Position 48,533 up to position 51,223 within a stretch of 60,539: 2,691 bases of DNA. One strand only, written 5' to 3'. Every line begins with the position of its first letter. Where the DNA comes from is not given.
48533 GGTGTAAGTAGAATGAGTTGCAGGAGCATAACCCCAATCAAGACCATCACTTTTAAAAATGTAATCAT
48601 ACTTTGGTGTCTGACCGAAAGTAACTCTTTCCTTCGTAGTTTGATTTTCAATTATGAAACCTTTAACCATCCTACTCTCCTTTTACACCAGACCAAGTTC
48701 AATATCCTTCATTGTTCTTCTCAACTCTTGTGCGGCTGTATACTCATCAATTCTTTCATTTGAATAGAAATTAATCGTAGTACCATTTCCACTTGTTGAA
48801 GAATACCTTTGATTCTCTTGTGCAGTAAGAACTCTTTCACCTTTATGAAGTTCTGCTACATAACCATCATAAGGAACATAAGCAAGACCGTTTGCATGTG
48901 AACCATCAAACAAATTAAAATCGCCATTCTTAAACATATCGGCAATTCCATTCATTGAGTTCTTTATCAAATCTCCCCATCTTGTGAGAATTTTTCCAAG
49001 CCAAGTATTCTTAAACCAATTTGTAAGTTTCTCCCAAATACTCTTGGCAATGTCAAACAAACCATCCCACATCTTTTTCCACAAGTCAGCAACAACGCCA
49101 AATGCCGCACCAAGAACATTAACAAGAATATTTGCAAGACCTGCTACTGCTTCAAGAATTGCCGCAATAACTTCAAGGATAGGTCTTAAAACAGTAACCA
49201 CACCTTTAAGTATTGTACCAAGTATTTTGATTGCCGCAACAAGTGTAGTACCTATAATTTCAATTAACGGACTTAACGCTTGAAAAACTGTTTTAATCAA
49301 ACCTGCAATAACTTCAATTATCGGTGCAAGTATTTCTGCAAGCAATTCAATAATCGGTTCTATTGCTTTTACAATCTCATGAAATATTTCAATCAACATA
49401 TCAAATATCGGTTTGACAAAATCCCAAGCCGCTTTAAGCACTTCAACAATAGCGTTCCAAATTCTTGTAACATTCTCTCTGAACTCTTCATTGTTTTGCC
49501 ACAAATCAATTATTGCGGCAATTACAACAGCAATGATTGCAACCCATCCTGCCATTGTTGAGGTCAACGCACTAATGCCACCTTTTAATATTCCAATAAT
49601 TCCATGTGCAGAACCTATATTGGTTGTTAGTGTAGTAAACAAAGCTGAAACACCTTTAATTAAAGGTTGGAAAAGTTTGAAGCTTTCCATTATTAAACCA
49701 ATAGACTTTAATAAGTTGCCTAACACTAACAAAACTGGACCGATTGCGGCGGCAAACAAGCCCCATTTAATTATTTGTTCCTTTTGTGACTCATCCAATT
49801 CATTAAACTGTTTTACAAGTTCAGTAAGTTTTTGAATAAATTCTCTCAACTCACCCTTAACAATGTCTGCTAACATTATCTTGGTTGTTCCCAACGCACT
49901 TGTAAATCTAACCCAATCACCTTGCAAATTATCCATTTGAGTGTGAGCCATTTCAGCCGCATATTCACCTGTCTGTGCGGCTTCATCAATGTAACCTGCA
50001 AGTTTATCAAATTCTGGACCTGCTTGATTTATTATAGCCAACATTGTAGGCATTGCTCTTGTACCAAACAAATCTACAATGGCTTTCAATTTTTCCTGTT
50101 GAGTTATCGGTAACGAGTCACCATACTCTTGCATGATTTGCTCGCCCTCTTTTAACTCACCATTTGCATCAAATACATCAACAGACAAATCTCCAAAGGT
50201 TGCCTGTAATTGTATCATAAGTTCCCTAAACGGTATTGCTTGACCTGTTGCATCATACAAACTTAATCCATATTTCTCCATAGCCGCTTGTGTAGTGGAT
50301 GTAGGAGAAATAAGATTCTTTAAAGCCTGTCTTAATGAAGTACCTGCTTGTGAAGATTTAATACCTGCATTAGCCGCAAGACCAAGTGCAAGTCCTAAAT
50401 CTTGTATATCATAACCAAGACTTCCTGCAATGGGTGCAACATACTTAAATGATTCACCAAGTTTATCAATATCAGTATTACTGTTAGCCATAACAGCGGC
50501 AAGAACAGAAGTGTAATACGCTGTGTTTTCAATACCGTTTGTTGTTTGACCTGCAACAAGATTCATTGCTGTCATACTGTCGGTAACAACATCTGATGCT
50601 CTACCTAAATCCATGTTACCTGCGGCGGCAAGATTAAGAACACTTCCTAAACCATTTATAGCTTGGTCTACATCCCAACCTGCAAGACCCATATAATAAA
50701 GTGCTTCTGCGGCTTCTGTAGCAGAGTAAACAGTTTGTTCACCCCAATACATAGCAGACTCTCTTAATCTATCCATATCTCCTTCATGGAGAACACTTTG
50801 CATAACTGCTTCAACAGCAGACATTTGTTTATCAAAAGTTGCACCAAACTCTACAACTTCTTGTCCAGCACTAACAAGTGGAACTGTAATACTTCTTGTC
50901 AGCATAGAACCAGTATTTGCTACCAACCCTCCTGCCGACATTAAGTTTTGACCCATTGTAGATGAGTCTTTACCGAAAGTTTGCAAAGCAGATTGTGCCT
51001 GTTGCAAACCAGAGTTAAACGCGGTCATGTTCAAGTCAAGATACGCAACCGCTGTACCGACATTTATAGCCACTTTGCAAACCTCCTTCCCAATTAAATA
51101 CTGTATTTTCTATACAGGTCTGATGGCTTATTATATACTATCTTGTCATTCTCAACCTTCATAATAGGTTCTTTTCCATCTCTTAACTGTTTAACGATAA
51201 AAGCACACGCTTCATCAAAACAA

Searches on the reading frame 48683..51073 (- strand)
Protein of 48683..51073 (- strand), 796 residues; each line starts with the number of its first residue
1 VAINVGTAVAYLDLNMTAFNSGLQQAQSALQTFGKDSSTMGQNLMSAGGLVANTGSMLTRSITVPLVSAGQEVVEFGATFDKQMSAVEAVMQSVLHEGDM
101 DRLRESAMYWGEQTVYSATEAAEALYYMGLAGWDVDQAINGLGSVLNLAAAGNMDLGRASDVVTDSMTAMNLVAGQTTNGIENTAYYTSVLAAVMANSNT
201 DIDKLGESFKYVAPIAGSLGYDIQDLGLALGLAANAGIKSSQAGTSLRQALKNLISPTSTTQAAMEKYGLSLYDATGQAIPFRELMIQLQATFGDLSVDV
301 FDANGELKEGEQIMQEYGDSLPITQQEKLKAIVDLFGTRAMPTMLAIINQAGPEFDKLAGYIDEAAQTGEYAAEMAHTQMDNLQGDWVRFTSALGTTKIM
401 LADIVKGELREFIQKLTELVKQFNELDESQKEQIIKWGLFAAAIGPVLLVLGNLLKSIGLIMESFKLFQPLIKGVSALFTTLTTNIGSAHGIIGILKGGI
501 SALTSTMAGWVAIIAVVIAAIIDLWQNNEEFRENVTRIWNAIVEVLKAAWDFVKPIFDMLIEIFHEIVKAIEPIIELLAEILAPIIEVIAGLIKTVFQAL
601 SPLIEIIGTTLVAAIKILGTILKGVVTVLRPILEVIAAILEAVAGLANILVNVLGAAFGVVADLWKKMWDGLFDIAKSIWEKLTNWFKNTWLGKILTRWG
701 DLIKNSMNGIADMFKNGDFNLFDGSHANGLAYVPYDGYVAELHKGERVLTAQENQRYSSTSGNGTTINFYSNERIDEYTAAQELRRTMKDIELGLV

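Call 70: search_protein_families(library=phrogs, proteins=[window:48683-51073:-], max_evalue=0.00001)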
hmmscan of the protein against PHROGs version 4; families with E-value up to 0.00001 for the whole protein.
window:48683-51073:- (796 aa): 33 families (the best 25 are shown)
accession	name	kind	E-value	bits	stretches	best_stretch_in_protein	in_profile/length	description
phrog_1533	-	tail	3.7e-110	370.5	1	17-528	199-672/1688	tail length tape measure protein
phrog_1272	-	tail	1.3e-107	362.2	1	21-713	210-848/1606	tail length tape measure protein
phrog_4704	-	tail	3.2e-92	311.2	2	14-297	156-430/625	tail length tape measure protein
phrog_991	-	tail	1.4e-86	292.5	1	4-791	210-903/1966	tail length tape measure protein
phrog_19074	-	unknown function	2.8e-79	268.4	2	68-298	145-367/1384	-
phrog_16692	-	unknown function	4.1e-64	218.5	1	74-426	177-506/1107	-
phrog_28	-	tail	1.8e-63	216.6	1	22-556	208-701/1228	tail length tape measure protein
phrog_9696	-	tail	5.6e-63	214.3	2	19-293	17-288/1415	tail length tape measure protein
phrog_58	-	tail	1.5e-61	210.2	1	18-717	278-914/1544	tail length tape measure protein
phrog_1293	-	tail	2.1e-60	205.8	1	16-539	121-641/1424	tail length tape measure protein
phrog_5218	-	unknown function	2.2e-60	206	1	16-517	175-659/1599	-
phrog_5493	-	tail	4e-51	175.4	2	10-293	7-277/1102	tail length tape measure protein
phrog_167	-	tail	5.8e-40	138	1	16-554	227-735/1555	tail length tape measure protein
phrog_38390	-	tail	4.2e-27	95.6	1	77-272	60-246/1029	tail length tape measure protein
phrog_28420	-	tail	5.1e-26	92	1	79-271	60-243/906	tail length tape measure protein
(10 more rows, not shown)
